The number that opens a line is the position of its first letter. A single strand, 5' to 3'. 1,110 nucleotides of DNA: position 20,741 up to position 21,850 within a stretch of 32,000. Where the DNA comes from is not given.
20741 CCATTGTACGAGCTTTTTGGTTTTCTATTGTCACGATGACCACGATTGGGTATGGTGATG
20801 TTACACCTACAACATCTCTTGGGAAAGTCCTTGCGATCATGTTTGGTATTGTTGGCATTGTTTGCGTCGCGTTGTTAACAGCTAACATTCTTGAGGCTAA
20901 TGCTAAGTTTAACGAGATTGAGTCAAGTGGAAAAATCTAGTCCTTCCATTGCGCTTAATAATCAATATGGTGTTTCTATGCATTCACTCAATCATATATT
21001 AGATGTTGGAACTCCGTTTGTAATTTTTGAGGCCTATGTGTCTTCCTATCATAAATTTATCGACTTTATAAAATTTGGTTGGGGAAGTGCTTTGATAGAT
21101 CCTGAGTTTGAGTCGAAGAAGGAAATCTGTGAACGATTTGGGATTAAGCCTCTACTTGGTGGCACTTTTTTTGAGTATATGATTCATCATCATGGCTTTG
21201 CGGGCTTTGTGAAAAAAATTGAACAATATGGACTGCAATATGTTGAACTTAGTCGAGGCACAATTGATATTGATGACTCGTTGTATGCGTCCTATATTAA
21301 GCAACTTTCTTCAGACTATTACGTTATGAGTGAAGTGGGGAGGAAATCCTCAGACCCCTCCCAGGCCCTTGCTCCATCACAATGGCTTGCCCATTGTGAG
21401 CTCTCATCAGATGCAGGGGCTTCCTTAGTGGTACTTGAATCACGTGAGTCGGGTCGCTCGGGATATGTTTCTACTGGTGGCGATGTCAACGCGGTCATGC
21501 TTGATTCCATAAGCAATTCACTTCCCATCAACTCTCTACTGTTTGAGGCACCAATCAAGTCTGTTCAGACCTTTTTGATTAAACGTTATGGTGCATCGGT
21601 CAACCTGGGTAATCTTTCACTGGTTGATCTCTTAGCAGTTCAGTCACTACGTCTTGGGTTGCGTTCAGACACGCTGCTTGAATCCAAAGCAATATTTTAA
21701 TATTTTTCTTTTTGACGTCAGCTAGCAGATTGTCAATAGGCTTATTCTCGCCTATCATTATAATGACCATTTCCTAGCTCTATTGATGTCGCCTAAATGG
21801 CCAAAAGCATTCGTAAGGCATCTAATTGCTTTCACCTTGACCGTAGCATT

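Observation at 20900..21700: Orphan phosphosulfolactate synthase (ComA) homologue in a cyanobacterial island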

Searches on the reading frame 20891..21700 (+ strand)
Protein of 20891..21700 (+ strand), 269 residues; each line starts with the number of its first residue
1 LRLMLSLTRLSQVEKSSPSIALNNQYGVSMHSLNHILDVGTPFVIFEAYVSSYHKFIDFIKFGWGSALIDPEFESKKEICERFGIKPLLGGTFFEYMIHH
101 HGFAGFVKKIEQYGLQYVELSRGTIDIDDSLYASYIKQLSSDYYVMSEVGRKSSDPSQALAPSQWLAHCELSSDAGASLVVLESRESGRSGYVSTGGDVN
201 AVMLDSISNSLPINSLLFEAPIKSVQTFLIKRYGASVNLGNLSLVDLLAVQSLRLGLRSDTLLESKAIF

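Call 4: search_protein_families(library=pfam, proteins=[window:20891-21700:+], max_evalue=0.01)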
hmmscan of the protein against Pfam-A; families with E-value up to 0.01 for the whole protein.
window:20891-21700:+ (269 aa): 1 family
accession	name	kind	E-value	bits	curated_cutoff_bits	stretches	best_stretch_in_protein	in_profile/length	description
PF02679.21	ComA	-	9.5e-58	195.9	25.2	1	33-260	12-243/243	(2R)-phospho-3-sulfolactate synthase (ComA)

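Call 8: search_protein_families(library=ncbifam, proteins=[window:20891-21700:+], max_evalue=0.01)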
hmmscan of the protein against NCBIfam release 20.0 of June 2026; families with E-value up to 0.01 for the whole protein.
window:20891-21700:+ (269 aa): 1 family
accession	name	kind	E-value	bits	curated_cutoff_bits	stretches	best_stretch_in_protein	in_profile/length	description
TIGR03849.2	arch_ComA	equivalog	1.6e-50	171.8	280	1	33-262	8-240/241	phosphosulfolactate synthase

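Call 9: find_homologous_proteins(query=window:20891-21700:+)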
Query window:20891-21700:+ (269 aa): 1809 proteins with E <= 0.001 among 2529 candidates; the best 120 are listed.
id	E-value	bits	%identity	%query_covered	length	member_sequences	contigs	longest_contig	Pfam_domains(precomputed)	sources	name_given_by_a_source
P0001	1.9e-154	531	95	95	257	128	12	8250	PF02679.22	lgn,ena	-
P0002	3.2e-120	419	75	92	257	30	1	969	PF02679.22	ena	-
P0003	1.1e-119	417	75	91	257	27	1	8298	PF02679.22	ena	-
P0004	5.9e-119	414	74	91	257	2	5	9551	PF02679.22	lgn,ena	-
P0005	3.0e-118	412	74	91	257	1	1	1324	PF02679.22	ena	-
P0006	4.9e-118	411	72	94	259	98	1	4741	PF02679.22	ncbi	-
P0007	2.0e-117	409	74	91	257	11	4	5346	PF02679.22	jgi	jgi:phosphosulfolactate synthase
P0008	3.1e-116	405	94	71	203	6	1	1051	PF02679.22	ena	-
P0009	1.1e-115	404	77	86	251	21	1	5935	PF02679.22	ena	-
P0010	2.7e-115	402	75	87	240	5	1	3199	PF02679.22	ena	-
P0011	2.1e-114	400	67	99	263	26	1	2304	PF02679.22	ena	-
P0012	6.0e-113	395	72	90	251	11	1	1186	PF02679.22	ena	-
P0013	4.2e-112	392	73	88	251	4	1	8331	PF02679.22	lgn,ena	-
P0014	1.0e-111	391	73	87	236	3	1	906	PF02679.22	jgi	-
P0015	4.2e-110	385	70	88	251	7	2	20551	PF02679.22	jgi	-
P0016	1.1e-109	384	68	89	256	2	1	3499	PF02679.22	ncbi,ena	-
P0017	1.7e-108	380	66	94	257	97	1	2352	PF02679.22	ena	-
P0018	2.7e-108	379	69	92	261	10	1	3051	PF02679.22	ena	-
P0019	5.4e-107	375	67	89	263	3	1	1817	PF02679.22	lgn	-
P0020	7.6e-107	375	66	92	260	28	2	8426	PF02679.22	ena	-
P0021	1.2e-104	368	67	88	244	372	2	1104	PF02679.22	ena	-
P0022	3.0e-103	363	65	90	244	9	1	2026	PF02679.22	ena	-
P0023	1.2e-102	361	63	90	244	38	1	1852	PF02679.22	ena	-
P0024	1.6e-102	361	63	90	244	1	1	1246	PF02679.22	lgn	-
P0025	2.2e-100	354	64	89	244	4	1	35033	PF02679.22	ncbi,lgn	-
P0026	2.9e-100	353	63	90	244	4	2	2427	PF02679.22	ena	-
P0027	5.3e-100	352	66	86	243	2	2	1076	PF02679.22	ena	-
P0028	3.6e-99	350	66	87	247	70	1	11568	PF02679.22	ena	-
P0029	4.1e-99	349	62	90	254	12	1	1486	PF02679.22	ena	-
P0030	9.3e-99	348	62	90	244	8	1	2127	PF02679.22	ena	-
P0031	2.3e-97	344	65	87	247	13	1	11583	PF02679.22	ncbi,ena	-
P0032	3.6e-68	248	50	87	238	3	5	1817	PF02679.22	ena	-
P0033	5.0e-66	241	49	87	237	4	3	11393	PF02679.22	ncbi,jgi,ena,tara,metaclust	tara:strand:+ start:334 stop:1047 length:714 start_codon:yes stop_codon:yes gene_type:complete|metac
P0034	1.4e-63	233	47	87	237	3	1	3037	PF02679.22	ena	-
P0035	1.3e-62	230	48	87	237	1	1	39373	PF02679.22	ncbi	-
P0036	2.0e-60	223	45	87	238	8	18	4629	PF02679.22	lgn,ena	-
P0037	6.4e-59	218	45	87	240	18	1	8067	PF02679.22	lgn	-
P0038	1.9e-58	216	43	89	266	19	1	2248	PF02679.22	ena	-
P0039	2.5e-58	216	45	88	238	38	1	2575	PF02679.22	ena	-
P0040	3.4e-58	215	44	87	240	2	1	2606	PF02679.22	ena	-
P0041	6.0e-55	205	42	87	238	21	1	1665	PF02679.22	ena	-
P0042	6.5e-55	205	42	87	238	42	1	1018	PF02679.22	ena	-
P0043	3.9e-53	199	45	86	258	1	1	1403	PF02679.22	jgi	jgi:phosphosulfolactate synthase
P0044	7.9e-52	194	42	85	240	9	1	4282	PF02679.22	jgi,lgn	jgi:phosphosulfolactate synthase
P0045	9.2e-52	194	42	87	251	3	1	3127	PF02679.22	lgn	-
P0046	1.1e-51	194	40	85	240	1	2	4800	PF02679.22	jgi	jgi:phosphosulfolactate synthase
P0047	1.2e-51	194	42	91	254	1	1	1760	PF02679.22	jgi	jgi:phosphosulfolactate synthase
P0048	1.2e-51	194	40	85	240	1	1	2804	PF02679.22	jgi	jgi:phosphosulfolactate synthase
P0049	1.3e-51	194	40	86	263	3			PF02679.22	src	-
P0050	1.5e-51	194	41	85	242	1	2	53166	PF02679.22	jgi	jgi:phosphosulfolactate synthase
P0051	1.6e-51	193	40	85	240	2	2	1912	PF02679.22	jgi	jgi:phosphosulfolactate synthase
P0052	1.7e-51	193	44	86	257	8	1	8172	PF02679.22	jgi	-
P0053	2.1e-51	193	39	86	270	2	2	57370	PF02679.22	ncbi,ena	-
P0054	3.0e-51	193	43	85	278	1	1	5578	PF02679.22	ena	-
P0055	4.3e-51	192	42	91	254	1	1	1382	PF02679.22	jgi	jgi:phosphosulfolactate synthase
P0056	4.4e-51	192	40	90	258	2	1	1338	PF02679.22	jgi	-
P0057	4.4e-51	192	40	87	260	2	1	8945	PF02679.22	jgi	-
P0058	4.6e-51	192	40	95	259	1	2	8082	PF02679.22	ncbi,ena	-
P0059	4.8e-51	192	40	85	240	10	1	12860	PF02679.22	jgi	jgi:phosphosulfolactate synthase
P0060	5.1e-51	192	40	90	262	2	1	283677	PF02679.22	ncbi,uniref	ncbi:phosphosulfolactate synthase [Streptomyces sp. NPDC059989]|uniref:phosphosulfolactate synthase 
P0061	6.1e-51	192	41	86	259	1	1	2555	PF02679.22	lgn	-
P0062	7.0e-51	191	40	89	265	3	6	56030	PF02679.22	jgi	jgi:phosphosulfolactate synthase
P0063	9.6e-51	191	41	85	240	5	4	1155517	PF02679.22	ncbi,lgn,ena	-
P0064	9.8e-51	191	42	86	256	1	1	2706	PF02679.22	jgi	jgi:phosphosulfolactate synthase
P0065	1.1e-50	191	42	85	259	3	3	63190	PF02679.22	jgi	jgi:phosphosulfolactate synthase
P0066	1.1e-50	191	41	84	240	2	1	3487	PF02679.22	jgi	jgi:phosphosulfolactate synthase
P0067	1.3e-50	191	41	88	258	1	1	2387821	PF02679.22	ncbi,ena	-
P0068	1.4e-50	190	39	97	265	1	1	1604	PF02679.22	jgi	jgi:phosphosulfolactate synthase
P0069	1.6e-50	190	42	87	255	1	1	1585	PF02679.22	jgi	jgi:phosphosulfolactate synthase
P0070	1.9e-50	190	41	85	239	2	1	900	PF02679.22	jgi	jgi:phosphosulfolactate synthase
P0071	2.1e-50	190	41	88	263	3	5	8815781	PF02679.22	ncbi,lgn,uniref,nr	ncbi:phosphosulfolactate synthase [Pseudofrankia inefficax]|uniref:Phosphosulfolactate synthase n=1 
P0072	2.4e-50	190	39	85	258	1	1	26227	PF02679.22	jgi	jgi:phosphosulfolactate synthase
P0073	2.5e-50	190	41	85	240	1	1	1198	PF02679.22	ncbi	-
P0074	2.5e-50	190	41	87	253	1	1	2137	PF02679.22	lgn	-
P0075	3.5e-50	189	41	89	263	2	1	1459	PF02679.22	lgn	-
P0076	4.2e-50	189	39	84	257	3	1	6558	PF02679.22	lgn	-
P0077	4.2e-50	189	40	86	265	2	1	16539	PF02679.22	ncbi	ncbi:MAG: phosphosulfolactate synthase [Acidimicrobiales bacterium]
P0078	4.5e-50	189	40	85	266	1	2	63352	PF02679.22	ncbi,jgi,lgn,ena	jgi:phosphosulfolactate synthase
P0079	5.0e-50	189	39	88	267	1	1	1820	PF02679.22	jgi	-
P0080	5.5e-50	188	43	85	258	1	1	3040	PF02679.22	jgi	jgi:phosphosulfolactate synthase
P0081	8.3e-50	188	40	86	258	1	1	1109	PF02679.22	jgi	jgi:phosphosulfolactate synthase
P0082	8.5e-50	188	40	90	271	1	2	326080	PF02679.22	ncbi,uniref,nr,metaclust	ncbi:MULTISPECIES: phosphosulfolactate synthase [unclassified Pseudofrankia]|uniref:phosphosulfolact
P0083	8.8e-50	188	42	86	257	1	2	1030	PF02679.22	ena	-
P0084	9.3e-50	188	41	88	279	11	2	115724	PF02679.22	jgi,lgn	jgi:phosphosulfolactate synthase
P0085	1.0e-49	188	40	92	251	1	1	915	PF02679.22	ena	-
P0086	1.1e-49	187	41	86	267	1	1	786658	PF02679.22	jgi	jgi:phosphosulfolactate synthase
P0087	1.1e-49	187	39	86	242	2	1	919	PF02679.22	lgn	-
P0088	1.4e-49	187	39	91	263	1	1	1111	PF02679.22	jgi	jgi:phosphosulfolactate synthase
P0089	1.6e-49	187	39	86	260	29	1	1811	PF02679.22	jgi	jgi:phosphosulfolactate synthase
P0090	1.7e-49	187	40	89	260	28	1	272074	PF02679.22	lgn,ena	-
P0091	2.2e-49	186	41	86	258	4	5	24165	PF02679.22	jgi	jgi:phosphosulfolactate synthase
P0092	2.4e-49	186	40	84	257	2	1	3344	PF02679.22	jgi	jgi:phosphosulfolactate synthase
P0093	2.5e-49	186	42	86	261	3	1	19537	PF02679.22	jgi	jgi:phosphosulfolactate synthase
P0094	2.9e-49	186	39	89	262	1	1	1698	PF02679.22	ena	-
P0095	3.1e-49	186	40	85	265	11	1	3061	PF02679.22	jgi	jgi:phosphosulfolactate synthase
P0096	3.3e-49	186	42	87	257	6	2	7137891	PF02679.22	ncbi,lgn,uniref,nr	ncbi:phosphosulfolactate synthase [Streptomyces xinghaiensis]|uniref:phosphosulfolactate synthase n=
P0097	3.4e-49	186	40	91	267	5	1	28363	PF02679.22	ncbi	-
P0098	3.4e-49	186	40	84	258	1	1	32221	PF02679.22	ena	-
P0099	3.5e-49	186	40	87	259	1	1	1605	PF02679.22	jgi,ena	-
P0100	3.8e-49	186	40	86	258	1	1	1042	PF02679.22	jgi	-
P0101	3.9e-49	186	41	87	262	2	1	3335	PF02679.22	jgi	jgi:phosphosulfolactate synthase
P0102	4.2e-49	186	41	86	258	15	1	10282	PF02679.22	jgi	jgi:phosphosulfolactate synthase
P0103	4.5e-49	185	40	86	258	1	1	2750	PF02679.22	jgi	jgi:phosphosulfolactate synthase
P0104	4.6e-49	185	40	84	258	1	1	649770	PF02679.22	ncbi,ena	-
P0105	5.0e-49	185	43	86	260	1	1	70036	PF02679.22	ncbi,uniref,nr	ncbi:phosphosulfolactate synthase [Streptomyces zingiberis]|uniref:Phosphosulfolactate synthase n=1 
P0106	5.4e-49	185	39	88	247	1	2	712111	PF02679.22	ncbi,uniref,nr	ncbi:phosphosulfolactate synthase [Winogradskya consettensis]|uniref:Phosphosulfolactate synthase n=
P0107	6.1e-49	185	40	84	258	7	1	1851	PF02679.22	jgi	jgi:phosphosulfolactate synthase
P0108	6.5e-49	185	41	91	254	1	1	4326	PF02679.22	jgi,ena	-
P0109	7.0e-49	185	43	86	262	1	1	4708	PF02679.22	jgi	jgi:phosphosulfolactate synthase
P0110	7.8e-49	185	41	86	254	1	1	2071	PF02679.22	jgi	jgi:phosphosulfolactate synthase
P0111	8.7e-49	185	40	87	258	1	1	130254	PF02679.22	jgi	jgi:phosphosulfolactate synthase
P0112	8.8e-49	185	41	87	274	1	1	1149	PF02679.22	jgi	-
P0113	1.1e-48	184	42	86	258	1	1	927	PF02679.22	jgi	jgi:phosphosulfolactate synthase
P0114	1.1e-48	184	41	86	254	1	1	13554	PF02679.22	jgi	jgi:phosphosulfolactate synthase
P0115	1.3e-48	184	37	87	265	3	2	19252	PF02679.22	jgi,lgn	-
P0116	1.3e-48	184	42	86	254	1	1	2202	PF02679.22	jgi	jgi:phosphosulfolactate synthase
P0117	1.5e-48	184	39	92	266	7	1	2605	PF02679.22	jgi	jgi:phosphosulfolactate synthase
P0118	1.8e-48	184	41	88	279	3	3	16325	PF02679.22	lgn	-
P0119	2.0e-48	183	39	84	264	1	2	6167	PF02679.22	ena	-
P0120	2.1e-48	183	40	86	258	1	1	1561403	PF02679.22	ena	-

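Call 10: find_related_loci(query=window:20891-21700:+, collection=genome_contigs, flank=10000)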
Query window:20891-21700:+ (269 aa) in genome_contigs; peptide patterns used: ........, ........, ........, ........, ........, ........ (x = any residue, [..] = any of these).
60 stretches matched a pattern; 6 encode a relative of the query (tblastn E <= 1e-3); 6 distinct loci.
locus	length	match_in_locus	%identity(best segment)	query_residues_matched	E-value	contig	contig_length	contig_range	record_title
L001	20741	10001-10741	67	18-269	1e-118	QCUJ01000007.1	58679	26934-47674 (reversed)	Synechococcus sp. AG-679-B05 Ga0171714_1007, whole genome shotgun sequence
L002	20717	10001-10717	69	31-269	1e-117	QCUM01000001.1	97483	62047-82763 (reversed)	Synechococcus sp. AG-679-D13 Ga0171717_101, whole genome shotgun sequence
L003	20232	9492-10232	67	18-269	1e-117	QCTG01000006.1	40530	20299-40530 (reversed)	Synechococcus sp. AG-673-B04 Ga0171702_1006, whole genome shotgun sequence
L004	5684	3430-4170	65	18-269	5e-116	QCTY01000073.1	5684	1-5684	Synechococcus sp. AG-676-F02 Ga0171711_1073, whole genome shotgun sequence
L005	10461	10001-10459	70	30-182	3e-74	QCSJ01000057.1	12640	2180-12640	Synechococcus sp. AG-670-A05 Ga0171693_1057, whole genome shotgun sequence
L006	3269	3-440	75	118-263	5e-72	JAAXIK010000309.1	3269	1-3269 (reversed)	MAG: Rubripirellula sp. isolate SW22112_bin_14 NODE_18766_length_3269_cov_4.828251, whole genome shotgun sequence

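Call 16: search_solved_structures(query=window:20891-21700:+, show_alignments=2)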
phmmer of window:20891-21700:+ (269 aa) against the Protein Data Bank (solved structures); distinct sequences matched with E-value up to 0.001: 4.
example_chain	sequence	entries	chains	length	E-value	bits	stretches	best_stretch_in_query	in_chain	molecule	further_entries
1u83_A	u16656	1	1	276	7.6e-46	160.1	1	36-262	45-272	Phosphosulfolactate synthase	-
24fo_A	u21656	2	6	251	3.5e-39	138.2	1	31-262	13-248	Phosphosulfolactate synthase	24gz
1qwg_A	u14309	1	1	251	5e-39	137.7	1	31-262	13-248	(2R)-phospho-3-sulfolactate synthase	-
9cm1_0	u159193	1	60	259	1.1e-37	133.4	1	31-262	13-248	Phosphosulfolactate synthase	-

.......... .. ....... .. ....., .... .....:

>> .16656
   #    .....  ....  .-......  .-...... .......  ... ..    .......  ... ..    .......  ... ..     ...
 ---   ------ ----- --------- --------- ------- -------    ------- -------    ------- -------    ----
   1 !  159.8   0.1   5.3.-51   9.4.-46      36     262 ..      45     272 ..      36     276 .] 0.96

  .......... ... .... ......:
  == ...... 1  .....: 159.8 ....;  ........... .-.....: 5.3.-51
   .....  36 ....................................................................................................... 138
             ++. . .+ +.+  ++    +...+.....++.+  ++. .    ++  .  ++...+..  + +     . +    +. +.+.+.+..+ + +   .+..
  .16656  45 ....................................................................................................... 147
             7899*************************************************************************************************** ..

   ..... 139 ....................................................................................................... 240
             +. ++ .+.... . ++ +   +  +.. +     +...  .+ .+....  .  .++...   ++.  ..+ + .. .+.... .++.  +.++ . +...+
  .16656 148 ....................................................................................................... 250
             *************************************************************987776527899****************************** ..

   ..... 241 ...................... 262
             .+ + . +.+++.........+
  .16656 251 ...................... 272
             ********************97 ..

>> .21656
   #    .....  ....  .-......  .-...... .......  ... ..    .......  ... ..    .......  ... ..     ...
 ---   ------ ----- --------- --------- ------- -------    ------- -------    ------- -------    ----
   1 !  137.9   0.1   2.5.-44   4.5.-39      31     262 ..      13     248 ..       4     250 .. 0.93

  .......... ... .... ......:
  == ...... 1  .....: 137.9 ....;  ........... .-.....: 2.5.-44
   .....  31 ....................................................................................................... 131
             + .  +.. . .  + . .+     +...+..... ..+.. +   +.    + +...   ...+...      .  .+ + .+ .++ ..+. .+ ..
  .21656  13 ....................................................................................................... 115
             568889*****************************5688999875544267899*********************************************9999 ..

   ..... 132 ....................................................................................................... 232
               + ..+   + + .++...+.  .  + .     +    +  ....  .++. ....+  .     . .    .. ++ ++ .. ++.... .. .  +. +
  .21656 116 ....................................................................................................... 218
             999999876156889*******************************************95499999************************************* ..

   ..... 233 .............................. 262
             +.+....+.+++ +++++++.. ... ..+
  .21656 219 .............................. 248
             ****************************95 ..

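Call 18: find_encoding_contigs(protein=P0035, flank=10000, max_places=4)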
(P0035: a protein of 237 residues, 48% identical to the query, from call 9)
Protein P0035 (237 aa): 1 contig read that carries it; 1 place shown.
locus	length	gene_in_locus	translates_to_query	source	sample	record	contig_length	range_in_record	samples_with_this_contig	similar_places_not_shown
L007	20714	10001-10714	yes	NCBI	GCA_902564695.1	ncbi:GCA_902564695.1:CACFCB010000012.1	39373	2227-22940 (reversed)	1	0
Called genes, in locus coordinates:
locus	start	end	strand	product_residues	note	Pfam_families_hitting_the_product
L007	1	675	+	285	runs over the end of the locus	PF17124:ThiJ_like, PF01965:DJ-1_PfpI (weak)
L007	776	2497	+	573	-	PF02776:TPP_enzyme_N, PF00205:TPP_enzyme_M, PF02775:TPP_enzyme_C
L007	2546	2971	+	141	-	-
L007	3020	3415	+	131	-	-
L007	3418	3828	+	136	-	PF00903:Glyoxalase, PF13669:Glyoxalase_4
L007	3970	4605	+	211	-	PF00230:MIP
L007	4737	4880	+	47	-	-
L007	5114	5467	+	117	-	PF00420:Oxidored_q2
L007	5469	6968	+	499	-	PF00361:Proton_antipo_M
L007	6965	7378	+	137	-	-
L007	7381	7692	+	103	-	-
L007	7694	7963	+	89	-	PF03334:PhaG_MnhG_YufB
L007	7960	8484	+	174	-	PF13244:MbhD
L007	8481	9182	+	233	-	PF04039:MnhB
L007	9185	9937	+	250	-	PF00520:Ion_trans (weak), PF07885:Ion_trans_2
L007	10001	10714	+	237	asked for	PF02679:ComA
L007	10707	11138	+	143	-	PF00903:Glyoxalase (weak)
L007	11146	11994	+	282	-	PF00497:SBP_bac_3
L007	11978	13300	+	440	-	PF00375:SDF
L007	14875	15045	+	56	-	-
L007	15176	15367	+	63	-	-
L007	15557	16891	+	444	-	PF00355:Rieske, PF19112:VanA_C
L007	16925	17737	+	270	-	PF13476:AAA_23, PF00005:ABC_tran, PF13304:AAA_21 (faint)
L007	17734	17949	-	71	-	-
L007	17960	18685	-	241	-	PF13911:AhpC-TSA_2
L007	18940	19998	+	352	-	PF00421:PSII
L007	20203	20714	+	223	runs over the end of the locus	PF13545:HTH_Crp_2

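Call 19: find_encoding_contigs(protein=P0025, flank=10000, max_places=4)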
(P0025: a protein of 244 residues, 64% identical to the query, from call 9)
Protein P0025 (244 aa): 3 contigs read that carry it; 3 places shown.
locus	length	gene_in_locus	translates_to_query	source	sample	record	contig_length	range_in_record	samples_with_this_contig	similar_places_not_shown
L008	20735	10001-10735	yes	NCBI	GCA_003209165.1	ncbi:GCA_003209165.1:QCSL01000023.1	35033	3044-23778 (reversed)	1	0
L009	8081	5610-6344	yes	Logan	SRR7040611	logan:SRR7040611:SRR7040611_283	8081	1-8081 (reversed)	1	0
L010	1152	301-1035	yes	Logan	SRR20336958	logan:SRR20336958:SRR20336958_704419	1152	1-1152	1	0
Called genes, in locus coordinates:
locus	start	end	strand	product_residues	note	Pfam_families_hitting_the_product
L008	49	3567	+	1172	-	PF02811:PHP, PF07733:DNA_pol3_alpha, PF17657:DNA_pol3_finger, PF14579:HHH_6, PF01336:tRNA_anti-codon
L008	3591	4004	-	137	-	PF11947:DUF3464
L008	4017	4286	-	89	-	PF00312:Ribosomal_S15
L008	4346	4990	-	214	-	PF01330:RuvA_N, PF14520:HHH_5, PF07499:RuvA_C (weak)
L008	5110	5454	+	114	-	PF00420:Oxidored_q2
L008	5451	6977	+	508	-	PF00361:Proton_antipo_M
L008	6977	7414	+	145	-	-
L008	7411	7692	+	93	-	-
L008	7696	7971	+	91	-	PF03334:PhaG_MnhG_YufB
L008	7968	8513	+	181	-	PF13244:MbhD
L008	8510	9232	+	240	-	PF04039:MnhB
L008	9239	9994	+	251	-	PF00520:Ion_trans, PF07885:Ion_trans_2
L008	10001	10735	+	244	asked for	PF02679:ComA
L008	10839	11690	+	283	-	PF00497:SBP_bac_3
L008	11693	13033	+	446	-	PF00375:SDF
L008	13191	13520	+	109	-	-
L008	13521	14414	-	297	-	PF00892:EamA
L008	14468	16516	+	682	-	PF01807:Zn_ribbon_DnaG, PF08275:DNAG_N, PF01751:Toprim, PF13155:Toprim_2, PF13362:Toprim_3 (weak), PF13662:Toprim_4, PF10410:DnaB_bind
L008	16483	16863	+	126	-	-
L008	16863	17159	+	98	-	-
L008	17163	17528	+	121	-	-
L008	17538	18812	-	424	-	PF00817:IMS, PF11799:IMS_C, PF13438:DUF4113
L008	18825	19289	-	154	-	PF00717:Peptidase_S24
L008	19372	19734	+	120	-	-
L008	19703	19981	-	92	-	-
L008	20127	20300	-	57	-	-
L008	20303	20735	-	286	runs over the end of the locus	-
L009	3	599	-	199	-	?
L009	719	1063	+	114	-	PF00420:Oxidored_q2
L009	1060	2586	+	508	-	PF00361:Proton_antipo_M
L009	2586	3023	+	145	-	-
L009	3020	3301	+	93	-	-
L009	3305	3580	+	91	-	PF03334:PhaG_MnhG_YufB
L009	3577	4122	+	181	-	PF13244:MbhD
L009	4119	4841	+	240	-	PF04039:MnhB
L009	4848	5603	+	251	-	PF00520:Ion_trans, PF07885:Ion_trans_2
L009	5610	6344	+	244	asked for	PF02679:ComA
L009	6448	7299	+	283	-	PF00497:SBP_bac_3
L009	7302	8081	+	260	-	?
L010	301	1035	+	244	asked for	PF02679:ComA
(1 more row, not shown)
